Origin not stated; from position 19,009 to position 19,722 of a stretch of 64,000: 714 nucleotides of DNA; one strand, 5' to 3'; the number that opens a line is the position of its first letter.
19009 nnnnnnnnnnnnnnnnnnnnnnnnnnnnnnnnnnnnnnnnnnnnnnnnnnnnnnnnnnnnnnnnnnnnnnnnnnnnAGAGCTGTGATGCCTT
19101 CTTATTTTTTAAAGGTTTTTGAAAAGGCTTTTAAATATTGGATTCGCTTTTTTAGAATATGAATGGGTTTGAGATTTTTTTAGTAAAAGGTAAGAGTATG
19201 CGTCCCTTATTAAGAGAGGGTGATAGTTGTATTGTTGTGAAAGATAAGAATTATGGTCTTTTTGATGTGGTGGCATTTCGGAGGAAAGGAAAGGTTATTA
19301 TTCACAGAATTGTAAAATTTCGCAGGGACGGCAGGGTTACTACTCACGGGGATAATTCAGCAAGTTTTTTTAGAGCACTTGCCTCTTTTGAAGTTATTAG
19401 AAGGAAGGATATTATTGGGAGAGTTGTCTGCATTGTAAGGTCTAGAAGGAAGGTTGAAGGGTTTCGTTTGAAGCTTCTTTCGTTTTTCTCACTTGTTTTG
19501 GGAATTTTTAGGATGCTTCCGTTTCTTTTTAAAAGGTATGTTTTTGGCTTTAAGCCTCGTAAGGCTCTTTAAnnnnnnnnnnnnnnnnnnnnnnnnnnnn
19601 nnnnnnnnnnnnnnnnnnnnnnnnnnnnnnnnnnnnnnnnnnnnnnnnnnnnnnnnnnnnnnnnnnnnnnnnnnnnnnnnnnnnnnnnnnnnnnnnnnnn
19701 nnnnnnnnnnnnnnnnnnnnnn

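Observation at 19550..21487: Single ORF fusing an APC amino-acid permease to a SAM-dependent methyltransferase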

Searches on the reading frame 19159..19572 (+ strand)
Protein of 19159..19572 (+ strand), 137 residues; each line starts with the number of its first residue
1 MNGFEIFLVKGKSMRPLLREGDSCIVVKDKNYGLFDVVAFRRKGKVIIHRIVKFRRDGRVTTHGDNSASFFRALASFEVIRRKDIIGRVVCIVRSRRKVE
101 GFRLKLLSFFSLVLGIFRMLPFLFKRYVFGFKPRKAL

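Call 16: search_protein_families(library=pfam, proteins=[window:19159-19572:+], max_evalue=0.01)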
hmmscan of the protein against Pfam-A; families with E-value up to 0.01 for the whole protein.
window:19159-19572:+ (137 aa): 2 families
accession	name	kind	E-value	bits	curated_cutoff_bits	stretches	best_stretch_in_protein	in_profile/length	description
PF00717.28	Peptidase_S24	-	1.9e-06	28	23.3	1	8-90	39-116/116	Peptidase S24-like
PF10502.14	Peptidase_S26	-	0.00092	19.6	22.9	1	4-52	23-78/168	Signal peptidase, peptidase S26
